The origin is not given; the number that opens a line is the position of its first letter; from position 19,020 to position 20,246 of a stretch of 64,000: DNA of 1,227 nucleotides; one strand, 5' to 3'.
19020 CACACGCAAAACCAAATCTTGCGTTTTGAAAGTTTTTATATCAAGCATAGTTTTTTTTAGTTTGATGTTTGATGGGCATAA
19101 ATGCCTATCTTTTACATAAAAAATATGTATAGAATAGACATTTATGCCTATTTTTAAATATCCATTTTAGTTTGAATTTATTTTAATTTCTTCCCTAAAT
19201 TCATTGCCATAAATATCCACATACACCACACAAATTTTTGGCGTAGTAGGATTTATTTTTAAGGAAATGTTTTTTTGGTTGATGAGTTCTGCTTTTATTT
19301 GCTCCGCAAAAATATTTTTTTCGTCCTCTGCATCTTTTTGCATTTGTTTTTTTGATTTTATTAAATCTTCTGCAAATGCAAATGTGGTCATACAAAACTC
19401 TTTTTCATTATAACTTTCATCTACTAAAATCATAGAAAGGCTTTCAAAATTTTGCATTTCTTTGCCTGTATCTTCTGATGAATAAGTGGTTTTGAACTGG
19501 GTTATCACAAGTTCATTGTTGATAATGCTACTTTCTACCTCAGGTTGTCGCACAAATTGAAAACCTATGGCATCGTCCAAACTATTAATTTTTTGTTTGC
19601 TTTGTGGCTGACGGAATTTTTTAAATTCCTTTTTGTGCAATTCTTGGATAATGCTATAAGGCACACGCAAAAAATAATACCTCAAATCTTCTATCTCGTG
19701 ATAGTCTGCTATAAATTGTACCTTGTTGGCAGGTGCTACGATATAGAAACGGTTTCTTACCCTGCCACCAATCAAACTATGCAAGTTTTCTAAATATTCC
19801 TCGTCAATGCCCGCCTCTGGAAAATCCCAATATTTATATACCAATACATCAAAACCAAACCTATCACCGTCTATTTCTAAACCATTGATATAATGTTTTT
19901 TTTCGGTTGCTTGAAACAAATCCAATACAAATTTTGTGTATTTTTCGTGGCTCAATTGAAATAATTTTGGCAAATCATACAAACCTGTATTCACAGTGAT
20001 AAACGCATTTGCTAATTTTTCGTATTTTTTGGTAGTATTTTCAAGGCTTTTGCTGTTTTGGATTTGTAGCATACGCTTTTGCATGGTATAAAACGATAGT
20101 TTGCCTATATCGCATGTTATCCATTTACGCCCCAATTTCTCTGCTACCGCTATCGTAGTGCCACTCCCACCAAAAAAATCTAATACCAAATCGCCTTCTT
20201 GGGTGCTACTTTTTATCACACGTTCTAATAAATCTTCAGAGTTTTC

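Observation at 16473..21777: Type III R-M operon with an extended Mod and a divergent XRE regulator that has AGTACT-core palindromes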

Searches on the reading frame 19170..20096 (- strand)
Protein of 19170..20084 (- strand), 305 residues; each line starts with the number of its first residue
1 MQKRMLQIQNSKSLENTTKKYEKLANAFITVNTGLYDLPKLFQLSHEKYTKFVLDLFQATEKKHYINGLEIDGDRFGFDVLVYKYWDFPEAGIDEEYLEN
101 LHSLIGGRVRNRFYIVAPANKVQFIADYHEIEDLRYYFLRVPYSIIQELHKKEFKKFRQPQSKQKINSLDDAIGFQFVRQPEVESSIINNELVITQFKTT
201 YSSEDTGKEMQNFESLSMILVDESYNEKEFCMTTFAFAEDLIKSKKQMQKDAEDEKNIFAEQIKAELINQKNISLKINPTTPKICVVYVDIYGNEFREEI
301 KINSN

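Call 53: predict_structure(alignment_id=A3)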
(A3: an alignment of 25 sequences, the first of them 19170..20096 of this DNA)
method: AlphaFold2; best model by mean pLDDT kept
length: 309 residues; sequences in the alignment: 25
mean_pLDDT: 70.2   pTM: 0.45
mean pLDDT of the five models: 70.2, 70.2, 69.0, 68.8, 67.8
residues with pLDDT >= 90: 72; 70-90: 111; 50-70: 53; < 50: 73
segments of 3 or more residues with pLDDT < 50: 1-12, 27-48, 148-162, 169-183, 256-261
pLDDT, mean of each block of 10 residues (from residue 1): 27 52 53 32 42 80 92 94 92 86 94 94 85 95 70 39 49 34 68 89 65 76 83 76 71 50 67 85 89 71 77
secondary structure, 60 per line:
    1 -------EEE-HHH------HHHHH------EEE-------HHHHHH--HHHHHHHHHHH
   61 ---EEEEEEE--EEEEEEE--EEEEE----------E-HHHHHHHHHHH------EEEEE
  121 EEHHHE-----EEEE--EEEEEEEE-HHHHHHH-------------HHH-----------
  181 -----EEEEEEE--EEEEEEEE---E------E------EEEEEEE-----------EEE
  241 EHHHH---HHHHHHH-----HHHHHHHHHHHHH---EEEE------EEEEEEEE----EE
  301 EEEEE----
elements in order: E8-10 H21-25 E32-34 H42-47 H50-60 E64-70 E73-79 E82-86 H99-109 E116-122 E132-135 E138-145 H147-153 E186-192 E195-202 E220-226 E238-241 H242-245 H249-255 H261-273 E277-280 E287-294 E299-305

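Call 75: search_protein_representatives(protein=window:19170-20084:-)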
Query: 305 residues. Proteins with E-value up to 0.001 (for the whole library): 229; up to 1e-10: 174; up to 1e-30: 66. The best 150 are listed.
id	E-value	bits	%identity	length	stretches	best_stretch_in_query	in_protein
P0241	9.3e-96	337.0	58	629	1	1-301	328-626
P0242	1.3e-91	323.4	57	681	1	1-302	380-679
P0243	4.1e-85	302.1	51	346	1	1-302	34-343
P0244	8.0e-84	297.8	52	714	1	1-302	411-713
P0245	9.4e-83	294.3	51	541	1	1-302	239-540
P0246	1.0e-82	294.2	51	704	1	2-301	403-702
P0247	1.2e-78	280.8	46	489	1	2-303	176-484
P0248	2.2e-77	276.7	49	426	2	2-242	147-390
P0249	3.0e-68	246.7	46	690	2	1-243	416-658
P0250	1.4e-62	228.1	46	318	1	1-301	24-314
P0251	2.7e-62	227.2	47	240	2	43-247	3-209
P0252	2.7e-57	210.8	52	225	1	40-226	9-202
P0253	3.8e-57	210.3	43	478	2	1-243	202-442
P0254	6.8e-57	209.5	42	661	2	1-246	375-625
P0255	7.8e-54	199.4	56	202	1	1-166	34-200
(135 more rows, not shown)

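Call 77: fold_search(model_id=the predicted structure, library=pdb)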
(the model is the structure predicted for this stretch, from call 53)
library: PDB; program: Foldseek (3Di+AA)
matches with E <= 10: 762; with E <= 0.001: 0
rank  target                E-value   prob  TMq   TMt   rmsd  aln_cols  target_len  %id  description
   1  8pmu                  4.5e-03  0.98  0.20  0.19   4.7       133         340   16  Crystal structure of the HC7 apo form (released 2024-03-06)
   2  8pn3_A                1.1e-02  0.96  0.21  0.19   5.5       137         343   16  Crystal structure of the HC7-Glu200Ala mutant complexed to a tetraglycopeptide. (released 2024-03-06)
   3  8pn3_B                1.3e-02  0.97  0.21  0.19   4.8       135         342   13  Crystal structure of the HC7-Glu200Ala mutant complexed to a tetraglycopeptide. (released 2024-03-06)
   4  8pn5_D                1.4e-02  0.97  0.22  0.20   6.1       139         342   16  Crystal structure of the HC7-Glu200Ala mutant complexed to a triglycopeptide (released 2024-03-06)
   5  6gq8_A                1.6e-02  0.89  0.19  0.42   7.6       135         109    9  Superoxide reductase from Nanoarchaeum equitans (released 2018-06-20)
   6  4p94_B                2.4e-02  0.94  0.22  0.46   7.9       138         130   11  The crystal structure of the soluble domain of Sulfolobus acidocaldarius FlaF (residues 35-164) (released 2015-04-22)
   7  1x3d_MODEL_1_A        2.9e-02  0.47  0.17  0.33   7.9       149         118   15  Solution structure of the fibronectin type-III domain of human fibronectin type-III domain containing protein  (released 2005-11-02)
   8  4d7p                  3.1e-02  0.97  0.21  0.55   6.0       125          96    6  Superoxide reductase (1Fe-SOR) from Giardia intestinalis (released 2015-10-07)
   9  2ox5_A                4.2e-02  0.57  0.17  0.36   7.7       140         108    8  The SoxYZ complex of Paracoccus pantotrophus (released 2007-05-22)
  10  4zbh                  4.4e-02  0.75  0.20  0.45   8.8       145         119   11  THE CRYSTAL STRUCTURE OF THE SOLUBLE DOMAIN OF SULFOLOBUS ACIDOCALDARIUS FLAF (released 2015-04-29)
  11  8fk7_A                5.0e-02  0.97  0.22  0.45   5.5       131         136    8  Structure of the Pyrobaculum calidifontis flagellar-like archaeal type IV pilus (released 2023-06-28)
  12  4p94_A                6.0e-02  0.69  0.20  0.44   8.4       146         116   12  The crystal structure of the soluble domain of Sulfolobus acidocaldarius FlaF (residues 35-164) (released 2015-04-22)
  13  2uve_A                8.1e-02  0.35  0.18  0.12   8.3       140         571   10  Structure of Yersinia enterocolitica Family 28 Exopolygalacturonase (released 2007-05-08)
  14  8gl8_D                9.7e-02  0.98  0.20  0.72   4.8       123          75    7  The Type 9 Secretion System Extended Translocon - SprA-PorV-PPI-RemZ-SkpA-SprE complex (released 2024-01-31)
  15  2oxg_C                1.2e-01  0.54  0.19  0.42   6.9       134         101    7  The SoxYZ Complex of Paracoccus pantotrophus (released 2007-05-22)
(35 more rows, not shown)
